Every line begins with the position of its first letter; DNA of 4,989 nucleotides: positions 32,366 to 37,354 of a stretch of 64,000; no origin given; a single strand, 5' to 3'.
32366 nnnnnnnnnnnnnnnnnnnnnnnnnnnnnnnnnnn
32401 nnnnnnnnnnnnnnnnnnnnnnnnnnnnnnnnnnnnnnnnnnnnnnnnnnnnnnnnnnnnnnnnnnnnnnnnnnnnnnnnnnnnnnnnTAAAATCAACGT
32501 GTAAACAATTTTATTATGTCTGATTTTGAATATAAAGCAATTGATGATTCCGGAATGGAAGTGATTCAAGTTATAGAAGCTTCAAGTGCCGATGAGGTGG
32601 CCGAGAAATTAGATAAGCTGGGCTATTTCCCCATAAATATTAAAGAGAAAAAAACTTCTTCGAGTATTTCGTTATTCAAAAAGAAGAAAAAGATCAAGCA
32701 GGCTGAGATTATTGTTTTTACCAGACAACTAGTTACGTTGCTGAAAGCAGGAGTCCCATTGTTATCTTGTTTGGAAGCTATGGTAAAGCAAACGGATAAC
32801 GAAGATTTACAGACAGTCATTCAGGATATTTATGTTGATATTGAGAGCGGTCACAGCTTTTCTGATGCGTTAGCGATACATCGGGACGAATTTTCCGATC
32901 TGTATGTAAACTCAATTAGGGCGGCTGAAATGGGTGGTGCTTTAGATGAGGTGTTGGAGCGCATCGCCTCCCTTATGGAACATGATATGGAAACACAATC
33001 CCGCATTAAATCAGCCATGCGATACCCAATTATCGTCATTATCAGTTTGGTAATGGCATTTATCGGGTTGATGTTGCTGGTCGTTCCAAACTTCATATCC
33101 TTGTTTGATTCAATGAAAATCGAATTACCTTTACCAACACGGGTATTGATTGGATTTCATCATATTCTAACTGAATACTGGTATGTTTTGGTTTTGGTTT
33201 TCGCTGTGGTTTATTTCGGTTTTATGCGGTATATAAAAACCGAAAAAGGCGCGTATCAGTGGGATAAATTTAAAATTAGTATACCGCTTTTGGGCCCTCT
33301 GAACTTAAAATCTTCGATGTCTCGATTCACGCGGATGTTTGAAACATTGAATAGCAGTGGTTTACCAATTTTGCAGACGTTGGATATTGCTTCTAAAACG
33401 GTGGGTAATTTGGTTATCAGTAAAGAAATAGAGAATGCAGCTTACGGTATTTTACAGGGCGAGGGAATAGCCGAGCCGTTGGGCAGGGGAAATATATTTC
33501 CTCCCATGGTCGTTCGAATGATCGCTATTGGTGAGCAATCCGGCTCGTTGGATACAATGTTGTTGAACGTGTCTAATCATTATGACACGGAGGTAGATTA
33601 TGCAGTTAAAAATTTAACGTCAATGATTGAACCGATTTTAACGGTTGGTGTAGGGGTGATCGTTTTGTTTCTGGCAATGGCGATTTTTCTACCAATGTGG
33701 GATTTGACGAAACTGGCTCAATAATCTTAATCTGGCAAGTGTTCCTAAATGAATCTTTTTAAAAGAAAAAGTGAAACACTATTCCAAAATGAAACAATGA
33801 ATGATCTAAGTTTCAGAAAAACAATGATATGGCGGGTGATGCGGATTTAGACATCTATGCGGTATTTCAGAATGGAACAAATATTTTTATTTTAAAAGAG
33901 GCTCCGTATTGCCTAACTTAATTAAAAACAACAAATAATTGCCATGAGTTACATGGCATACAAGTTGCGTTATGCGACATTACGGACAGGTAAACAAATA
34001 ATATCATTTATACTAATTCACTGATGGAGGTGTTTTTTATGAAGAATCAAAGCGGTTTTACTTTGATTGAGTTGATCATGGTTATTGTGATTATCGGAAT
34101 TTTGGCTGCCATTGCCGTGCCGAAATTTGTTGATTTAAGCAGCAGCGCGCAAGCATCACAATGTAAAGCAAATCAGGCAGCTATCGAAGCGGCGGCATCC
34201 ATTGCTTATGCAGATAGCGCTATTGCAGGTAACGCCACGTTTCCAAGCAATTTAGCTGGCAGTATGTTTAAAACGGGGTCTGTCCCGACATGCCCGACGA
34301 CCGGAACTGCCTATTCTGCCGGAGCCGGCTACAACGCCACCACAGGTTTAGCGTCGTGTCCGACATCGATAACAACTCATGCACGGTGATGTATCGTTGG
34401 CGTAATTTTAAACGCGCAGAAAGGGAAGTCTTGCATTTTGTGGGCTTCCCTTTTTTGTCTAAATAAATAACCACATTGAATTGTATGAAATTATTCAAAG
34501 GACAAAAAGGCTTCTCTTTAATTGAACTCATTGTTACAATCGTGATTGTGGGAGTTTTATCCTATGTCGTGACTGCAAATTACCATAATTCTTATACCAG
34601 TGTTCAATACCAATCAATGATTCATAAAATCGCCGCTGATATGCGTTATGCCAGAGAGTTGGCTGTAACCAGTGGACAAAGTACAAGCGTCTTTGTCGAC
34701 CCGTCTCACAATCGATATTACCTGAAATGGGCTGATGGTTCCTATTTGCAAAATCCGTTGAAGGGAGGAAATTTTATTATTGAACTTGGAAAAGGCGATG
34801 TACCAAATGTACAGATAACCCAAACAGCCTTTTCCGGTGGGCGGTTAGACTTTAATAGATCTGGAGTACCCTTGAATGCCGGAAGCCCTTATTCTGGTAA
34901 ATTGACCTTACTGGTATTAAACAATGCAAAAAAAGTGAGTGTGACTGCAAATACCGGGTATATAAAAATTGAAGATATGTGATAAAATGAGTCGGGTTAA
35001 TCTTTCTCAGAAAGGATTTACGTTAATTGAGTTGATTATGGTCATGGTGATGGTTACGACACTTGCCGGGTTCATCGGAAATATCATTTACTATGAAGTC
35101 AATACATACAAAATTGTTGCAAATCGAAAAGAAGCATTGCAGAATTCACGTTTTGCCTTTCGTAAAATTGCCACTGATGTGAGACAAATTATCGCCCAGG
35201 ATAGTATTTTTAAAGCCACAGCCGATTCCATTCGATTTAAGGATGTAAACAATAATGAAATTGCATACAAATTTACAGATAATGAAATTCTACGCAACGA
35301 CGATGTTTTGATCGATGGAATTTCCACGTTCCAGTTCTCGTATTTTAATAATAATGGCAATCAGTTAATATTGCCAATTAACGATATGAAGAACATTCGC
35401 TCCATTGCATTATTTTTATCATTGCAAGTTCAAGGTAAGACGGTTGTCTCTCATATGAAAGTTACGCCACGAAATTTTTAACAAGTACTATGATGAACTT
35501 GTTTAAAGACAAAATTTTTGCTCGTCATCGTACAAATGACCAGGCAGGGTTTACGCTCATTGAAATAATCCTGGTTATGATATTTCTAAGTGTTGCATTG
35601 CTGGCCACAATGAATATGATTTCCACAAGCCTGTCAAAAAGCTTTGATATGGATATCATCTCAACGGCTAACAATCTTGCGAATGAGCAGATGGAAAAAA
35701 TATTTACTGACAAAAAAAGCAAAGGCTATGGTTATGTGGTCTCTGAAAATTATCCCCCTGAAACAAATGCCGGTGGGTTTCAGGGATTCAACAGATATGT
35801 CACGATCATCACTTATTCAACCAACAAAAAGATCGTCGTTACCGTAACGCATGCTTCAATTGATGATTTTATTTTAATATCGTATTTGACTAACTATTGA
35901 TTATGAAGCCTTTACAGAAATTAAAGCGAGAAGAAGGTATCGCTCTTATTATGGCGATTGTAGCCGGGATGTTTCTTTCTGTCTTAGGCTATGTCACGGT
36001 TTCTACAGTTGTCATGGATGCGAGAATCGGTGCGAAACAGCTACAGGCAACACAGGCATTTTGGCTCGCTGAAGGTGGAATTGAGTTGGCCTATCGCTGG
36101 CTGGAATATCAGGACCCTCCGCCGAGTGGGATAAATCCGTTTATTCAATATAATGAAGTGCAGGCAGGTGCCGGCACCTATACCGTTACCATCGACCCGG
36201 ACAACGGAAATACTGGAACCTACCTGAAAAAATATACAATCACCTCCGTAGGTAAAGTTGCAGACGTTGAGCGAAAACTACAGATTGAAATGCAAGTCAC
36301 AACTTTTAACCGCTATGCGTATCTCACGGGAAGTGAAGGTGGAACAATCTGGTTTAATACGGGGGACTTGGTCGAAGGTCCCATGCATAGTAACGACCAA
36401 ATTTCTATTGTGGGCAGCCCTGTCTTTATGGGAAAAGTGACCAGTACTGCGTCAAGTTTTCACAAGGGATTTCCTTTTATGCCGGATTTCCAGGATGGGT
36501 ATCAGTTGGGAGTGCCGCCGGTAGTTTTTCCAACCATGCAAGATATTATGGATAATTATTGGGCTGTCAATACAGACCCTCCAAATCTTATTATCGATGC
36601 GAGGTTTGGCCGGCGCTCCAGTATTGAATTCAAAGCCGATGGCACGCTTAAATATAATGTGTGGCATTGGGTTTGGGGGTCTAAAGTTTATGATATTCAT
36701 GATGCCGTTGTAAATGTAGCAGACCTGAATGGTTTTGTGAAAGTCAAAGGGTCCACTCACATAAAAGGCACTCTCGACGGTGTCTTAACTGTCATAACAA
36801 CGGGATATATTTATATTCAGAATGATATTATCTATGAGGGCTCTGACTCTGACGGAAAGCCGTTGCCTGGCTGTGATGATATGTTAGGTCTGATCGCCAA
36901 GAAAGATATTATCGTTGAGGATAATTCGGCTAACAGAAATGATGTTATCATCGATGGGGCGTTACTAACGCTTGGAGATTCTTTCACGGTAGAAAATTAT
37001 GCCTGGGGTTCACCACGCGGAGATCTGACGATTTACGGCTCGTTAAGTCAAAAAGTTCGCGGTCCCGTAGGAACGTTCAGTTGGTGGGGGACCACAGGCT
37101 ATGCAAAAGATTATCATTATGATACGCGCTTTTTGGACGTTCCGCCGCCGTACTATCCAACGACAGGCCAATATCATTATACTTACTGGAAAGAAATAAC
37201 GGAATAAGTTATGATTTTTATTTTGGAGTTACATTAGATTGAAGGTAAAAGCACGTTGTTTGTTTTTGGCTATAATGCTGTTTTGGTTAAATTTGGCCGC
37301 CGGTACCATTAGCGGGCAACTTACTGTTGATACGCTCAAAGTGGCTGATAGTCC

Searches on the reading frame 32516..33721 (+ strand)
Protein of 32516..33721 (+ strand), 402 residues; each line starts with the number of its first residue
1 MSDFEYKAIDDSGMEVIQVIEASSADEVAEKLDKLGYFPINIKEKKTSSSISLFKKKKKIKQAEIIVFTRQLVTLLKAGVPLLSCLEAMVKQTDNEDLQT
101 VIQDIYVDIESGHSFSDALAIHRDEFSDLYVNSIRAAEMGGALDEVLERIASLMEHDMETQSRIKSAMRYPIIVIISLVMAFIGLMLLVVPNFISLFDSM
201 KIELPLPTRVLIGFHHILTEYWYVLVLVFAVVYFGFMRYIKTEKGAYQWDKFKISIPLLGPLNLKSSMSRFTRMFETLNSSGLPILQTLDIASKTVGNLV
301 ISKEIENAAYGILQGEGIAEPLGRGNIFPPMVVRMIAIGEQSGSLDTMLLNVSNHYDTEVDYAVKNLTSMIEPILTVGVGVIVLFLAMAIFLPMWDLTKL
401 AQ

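Call 63: search_protein_families(library=pfam, proteins=[window:32516-33721:+], max_evalue=0.01)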
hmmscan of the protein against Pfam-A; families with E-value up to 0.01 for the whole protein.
window:32516-33721:+ (402 aa): 1 family
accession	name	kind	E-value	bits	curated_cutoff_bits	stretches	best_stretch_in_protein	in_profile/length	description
PF00482.28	T2SSF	-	5.3e-61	204.6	25.2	2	68-191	1-125/125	Type II secretion system (T2SS), protein F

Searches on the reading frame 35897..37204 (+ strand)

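Call 63: search_protein_families(library=pfam, proteins=[window:35897-37204:+], max_evalue=0.01)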
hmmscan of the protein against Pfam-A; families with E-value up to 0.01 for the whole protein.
window:35897-37204:+ (436 aa): 2 families
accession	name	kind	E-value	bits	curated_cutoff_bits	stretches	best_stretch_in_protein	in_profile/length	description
PF16241.10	DUF4900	-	1.3e-09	38.7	29.4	1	127-184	26-87/89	Domain of unknown function (DUF4900)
PF14341.11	PilX_N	-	0.0006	20.2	25.5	1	14-63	2-51/51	PilX N-terminal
